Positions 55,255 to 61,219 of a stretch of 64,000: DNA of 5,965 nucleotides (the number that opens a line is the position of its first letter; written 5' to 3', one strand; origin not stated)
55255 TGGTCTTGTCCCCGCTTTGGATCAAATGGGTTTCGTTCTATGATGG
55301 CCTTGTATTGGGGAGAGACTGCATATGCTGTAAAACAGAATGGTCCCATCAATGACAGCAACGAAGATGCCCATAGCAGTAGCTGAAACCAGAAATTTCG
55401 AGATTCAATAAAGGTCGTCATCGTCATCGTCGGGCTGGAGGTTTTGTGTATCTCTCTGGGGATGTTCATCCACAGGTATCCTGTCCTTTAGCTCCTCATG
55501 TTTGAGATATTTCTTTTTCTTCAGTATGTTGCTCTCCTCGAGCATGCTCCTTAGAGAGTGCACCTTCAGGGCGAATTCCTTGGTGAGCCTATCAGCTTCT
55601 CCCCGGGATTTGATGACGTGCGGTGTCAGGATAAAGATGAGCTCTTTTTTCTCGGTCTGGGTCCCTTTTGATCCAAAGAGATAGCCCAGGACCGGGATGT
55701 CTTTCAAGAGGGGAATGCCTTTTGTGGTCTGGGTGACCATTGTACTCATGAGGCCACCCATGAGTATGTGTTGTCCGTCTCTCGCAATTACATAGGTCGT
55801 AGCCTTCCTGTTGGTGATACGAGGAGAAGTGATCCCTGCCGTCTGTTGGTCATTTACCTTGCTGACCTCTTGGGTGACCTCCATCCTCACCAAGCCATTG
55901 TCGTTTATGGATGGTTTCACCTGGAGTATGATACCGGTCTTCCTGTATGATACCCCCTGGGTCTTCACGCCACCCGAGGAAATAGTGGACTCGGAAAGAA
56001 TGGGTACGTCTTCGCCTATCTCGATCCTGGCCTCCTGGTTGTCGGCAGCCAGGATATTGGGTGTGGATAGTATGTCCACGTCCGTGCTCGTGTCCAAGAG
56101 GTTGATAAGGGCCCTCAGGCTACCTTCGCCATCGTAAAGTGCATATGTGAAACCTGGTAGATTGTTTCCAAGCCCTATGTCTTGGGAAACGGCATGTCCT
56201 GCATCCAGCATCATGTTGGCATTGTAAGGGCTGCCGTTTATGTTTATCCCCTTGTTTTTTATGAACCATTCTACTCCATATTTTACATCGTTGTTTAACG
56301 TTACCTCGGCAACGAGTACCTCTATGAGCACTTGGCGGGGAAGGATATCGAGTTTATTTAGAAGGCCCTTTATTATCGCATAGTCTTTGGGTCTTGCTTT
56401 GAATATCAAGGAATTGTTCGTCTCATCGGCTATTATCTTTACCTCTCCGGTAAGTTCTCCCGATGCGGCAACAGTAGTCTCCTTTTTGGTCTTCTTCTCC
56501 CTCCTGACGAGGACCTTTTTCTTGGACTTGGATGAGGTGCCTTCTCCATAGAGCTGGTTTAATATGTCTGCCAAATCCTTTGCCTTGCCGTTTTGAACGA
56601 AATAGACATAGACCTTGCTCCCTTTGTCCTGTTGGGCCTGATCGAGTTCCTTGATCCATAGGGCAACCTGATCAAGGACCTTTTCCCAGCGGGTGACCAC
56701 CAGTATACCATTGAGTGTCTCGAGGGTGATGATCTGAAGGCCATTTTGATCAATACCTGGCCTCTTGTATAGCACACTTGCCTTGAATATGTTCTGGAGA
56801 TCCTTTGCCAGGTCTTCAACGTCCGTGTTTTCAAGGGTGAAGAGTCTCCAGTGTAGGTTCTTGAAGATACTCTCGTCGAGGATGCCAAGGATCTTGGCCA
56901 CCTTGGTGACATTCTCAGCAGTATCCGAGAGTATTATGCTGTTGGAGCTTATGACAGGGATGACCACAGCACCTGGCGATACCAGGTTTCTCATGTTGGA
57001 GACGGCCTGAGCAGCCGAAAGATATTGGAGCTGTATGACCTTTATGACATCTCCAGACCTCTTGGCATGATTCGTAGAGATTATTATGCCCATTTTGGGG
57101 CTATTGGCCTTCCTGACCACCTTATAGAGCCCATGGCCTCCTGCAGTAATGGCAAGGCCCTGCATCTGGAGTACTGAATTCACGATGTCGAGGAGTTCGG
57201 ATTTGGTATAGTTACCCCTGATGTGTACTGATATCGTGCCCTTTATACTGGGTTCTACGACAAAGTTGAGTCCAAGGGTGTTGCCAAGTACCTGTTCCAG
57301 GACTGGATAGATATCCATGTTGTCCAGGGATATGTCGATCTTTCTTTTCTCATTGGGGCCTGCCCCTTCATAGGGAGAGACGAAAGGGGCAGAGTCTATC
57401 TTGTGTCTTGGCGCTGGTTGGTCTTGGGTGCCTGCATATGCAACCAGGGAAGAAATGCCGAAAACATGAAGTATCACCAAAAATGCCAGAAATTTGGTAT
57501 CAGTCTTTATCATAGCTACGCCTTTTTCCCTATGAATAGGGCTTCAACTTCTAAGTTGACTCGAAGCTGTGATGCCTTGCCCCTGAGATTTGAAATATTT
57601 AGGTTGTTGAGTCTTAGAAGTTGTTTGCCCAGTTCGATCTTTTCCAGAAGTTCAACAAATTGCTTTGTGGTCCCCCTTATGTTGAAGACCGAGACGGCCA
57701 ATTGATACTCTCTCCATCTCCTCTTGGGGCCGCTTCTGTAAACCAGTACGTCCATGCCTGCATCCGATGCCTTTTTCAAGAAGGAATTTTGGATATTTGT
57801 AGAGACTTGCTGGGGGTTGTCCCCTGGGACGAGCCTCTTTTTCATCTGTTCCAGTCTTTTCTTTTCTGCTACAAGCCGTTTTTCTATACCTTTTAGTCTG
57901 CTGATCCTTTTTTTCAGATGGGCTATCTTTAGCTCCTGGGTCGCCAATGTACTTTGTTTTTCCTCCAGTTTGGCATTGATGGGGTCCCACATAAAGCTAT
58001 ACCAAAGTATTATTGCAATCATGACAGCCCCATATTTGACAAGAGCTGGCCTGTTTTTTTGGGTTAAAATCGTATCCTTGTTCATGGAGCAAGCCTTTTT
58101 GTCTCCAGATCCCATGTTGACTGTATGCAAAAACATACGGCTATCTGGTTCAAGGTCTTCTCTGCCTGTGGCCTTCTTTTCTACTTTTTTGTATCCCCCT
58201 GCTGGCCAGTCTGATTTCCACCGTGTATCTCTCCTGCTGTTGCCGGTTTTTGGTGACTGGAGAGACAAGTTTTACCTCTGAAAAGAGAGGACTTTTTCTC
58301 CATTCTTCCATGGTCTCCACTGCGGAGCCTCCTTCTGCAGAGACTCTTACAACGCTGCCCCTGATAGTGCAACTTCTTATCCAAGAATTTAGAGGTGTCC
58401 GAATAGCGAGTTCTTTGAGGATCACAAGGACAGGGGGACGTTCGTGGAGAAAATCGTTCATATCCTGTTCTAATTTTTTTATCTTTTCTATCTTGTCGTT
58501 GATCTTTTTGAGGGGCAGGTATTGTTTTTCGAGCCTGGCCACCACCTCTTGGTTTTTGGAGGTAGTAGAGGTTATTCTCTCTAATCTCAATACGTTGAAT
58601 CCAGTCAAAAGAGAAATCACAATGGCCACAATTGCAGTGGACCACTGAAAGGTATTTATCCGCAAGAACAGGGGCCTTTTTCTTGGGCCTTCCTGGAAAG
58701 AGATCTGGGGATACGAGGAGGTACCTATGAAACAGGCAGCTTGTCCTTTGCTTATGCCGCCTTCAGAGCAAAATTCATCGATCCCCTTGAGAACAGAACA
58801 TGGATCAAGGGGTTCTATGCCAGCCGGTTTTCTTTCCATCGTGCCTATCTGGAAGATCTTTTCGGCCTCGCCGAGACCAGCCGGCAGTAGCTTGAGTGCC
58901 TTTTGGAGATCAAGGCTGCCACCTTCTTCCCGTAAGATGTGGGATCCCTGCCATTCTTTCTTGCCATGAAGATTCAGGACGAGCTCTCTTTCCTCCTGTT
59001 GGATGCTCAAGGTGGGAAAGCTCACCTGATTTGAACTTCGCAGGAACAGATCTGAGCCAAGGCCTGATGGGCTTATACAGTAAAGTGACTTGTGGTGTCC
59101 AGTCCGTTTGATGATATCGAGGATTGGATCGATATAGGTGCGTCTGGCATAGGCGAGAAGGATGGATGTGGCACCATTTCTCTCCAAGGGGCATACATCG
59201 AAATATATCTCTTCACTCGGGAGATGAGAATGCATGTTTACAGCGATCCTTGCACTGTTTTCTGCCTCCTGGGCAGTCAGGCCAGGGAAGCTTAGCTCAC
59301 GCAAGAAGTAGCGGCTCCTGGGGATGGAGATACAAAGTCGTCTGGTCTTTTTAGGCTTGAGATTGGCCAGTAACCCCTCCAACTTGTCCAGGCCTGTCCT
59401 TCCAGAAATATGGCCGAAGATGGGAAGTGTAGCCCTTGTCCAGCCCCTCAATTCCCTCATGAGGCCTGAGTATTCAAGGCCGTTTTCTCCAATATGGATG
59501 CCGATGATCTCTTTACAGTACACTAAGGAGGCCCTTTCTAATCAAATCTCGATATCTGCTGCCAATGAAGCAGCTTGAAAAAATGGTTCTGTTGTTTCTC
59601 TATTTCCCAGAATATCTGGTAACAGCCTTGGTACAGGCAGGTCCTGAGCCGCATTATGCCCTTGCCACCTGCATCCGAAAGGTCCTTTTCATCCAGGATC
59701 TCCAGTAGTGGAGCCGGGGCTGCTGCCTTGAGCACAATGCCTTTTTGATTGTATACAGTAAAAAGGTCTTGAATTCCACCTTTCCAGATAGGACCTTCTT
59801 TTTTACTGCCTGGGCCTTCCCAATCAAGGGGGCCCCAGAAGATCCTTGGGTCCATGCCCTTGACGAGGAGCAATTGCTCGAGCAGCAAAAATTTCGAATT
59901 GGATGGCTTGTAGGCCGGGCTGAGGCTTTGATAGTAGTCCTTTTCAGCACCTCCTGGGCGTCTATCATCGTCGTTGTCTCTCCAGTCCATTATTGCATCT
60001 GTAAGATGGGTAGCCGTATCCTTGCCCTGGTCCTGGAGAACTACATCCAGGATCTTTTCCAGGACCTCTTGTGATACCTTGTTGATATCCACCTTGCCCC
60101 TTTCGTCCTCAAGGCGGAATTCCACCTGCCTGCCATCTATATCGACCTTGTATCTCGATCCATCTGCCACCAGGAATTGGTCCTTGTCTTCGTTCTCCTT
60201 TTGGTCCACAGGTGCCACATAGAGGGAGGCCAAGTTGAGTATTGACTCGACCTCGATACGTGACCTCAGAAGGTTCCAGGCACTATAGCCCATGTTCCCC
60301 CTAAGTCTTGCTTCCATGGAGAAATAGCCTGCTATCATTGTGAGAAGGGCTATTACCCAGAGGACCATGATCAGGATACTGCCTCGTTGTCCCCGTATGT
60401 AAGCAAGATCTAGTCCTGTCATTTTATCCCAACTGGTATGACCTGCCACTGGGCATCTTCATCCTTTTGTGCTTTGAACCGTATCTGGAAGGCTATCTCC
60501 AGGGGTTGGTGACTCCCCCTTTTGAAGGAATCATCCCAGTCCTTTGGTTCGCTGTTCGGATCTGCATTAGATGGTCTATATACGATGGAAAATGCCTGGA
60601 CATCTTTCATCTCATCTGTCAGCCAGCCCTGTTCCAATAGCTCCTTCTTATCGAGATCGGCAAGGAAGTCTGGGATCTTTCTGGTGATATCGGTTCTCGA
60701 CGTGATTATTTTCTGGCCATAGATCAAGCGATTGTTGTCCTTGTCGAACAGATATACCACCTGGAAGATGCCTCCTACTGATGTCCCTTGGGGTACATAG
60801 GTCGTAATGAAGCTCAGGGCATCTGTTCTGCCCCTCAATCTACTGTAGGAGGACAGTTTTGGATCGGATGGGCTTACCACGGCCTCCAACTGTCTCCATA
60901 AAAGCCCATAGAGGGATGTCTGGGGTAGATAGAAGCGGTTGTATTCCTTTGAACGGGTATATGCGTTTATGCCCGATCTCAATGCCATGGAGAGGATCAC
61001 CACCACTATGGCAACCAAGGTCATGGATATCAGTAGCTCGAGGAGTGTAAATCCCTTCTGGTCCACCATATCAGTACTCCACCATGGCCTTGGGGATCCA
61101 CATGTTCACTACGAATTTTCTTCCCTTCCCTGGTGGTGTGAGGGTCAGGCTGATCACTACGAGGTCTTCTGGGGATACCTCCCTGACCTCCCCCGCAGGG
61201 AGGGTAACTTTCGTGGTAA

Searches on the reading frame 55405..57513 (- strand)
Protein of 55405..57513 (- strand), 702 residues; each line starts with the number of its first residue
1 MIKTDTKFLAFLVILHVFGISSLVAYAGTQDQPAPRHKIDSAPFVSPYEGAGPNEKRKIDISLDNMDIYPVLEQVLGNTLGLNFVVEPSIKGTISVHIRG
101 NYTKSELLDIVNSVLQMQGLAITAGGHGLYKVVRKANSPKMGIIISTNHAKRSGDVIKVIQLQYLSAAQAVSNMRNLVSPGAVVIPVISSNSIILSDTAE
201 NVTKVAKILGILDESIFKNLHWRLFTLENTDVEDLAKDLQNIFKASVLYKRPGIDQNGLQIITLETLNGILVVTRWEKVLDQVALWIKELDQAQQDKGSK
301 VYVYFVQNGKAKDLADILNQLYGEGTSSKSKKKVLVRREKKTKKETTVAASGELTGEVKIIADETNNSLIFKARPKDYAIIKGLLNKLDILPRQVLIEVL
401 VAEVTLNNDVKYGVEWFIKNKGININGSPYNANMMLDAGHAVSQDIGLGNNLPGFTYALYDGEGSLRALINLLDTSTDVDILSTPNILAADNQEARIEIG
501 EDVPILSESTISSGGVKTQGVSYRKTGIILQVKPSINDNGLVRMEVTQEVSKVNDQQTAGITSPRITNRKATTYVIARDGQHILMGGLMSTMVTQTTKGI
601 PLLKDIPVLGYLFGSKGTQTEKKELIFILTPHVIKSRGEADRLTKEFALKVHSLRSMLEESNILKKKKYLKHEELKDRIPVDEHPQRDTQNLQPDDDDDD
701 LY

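Call 53: search_protein_families(library=pfam, proteins=[window:55405-57513:-], max_evalue=0.00001)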
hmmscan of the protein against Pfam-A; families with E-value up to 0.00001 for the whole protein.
window:55405-57513:- (702 aa): 3 families
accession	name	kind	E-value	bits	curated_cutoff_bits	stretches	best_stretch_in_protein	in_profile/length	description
PF00263.26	Secretin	-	2.1e-48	164.6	27.5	1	473-635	2-169/169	Bacterial type II and III secretion system protein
PF03958.22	Secretin_N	-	9e-31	106.3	28.2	3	303-394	3-69/69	Bacterial type II/III secretion system short domain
PF21305.2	type_II_gspD_N0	-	3.4e-13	49.7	27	1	62-132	2-71/71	GspD-like, N0 domain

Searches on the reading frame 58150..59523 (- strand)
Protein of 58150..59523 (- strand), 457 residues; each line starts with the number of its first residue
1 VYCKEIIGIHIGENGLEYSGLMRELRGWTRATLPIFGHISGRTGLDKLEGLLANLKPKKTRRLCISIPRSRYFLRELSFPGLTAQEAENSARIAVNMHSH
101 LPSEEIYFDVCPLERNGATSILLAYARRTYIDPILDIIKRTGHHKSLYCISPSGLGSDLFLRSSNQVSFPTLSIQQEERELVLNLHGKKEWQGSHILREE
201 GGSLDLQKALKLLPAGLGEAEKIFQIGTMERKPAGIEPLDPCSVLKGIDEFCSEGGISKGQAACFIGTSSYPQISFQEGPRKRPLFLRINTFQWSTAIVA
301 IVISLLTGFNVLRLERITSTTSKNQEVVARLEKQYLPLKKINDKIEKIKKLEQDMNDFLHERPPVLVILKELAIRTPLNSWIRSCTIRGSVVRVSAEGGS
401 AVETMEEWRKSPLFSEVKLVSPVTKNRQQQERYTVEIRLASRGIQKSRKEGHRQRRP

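Call 53: search_protein_families(library=pfam, proteins=[window:58150-59523:-], max_evalue=0.00001)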
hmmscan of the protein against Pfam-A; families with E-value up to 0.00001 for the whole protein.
window:58150-59523:- (457 aa): 1 family
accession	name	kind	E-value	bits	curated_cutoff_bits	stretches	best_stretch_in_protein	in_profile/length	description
PF05137.18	PilN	-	2.3e-06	28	22.8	1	368-438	2-77/78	Fimbrial assembly protein (PilN)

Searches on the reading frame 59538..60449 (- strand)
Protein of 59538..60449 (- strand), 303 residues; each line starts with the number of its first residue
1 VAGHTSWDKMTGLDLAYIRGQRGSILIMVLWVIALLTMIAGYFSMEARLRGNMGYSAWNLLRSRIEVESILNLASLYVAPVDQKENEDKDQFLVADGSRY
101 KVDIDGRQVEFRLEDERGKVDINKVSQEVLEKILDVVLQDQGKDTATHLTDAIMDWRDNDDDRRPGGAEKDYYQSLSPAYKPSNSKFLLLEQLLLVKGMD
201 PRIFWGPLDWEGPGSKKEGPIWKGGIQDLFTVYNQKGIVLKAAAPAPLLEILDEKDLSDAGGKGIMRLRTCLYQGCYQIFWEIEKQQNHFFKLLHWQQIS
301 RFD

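Call 53: search_protein_families(library=pfam, proteins=[window:59538-60449:-], max_evalue=0.00001)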
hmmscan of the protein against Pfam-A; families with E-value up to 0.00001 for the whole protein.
window:59538-60449:- (303 aa): 1 family
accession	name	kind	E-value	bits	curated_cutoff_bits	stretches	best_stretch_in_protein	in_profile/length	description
PF21687.3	T2SSK_1st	-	8.9e-15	55.8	26.2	1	123-203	16-94/107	Type II secretion system (T2SS), protein K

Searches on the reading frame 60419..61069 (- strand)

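Call 53: search_protein_families(library=pfam, proteins=[window:60419-61069:-], max_evalue=0.00001)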
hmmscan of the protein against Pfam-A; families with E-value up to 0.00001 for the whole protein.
window:60419-61069:- (216 aa): 1 family
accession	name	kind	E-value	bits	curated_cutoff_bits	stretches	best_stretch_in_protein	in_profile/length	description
PF07963.17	N_methyl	-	3.6e-08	33.1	21.2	1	2-26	2-26/27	Prokaryotic N-terminal methylation motif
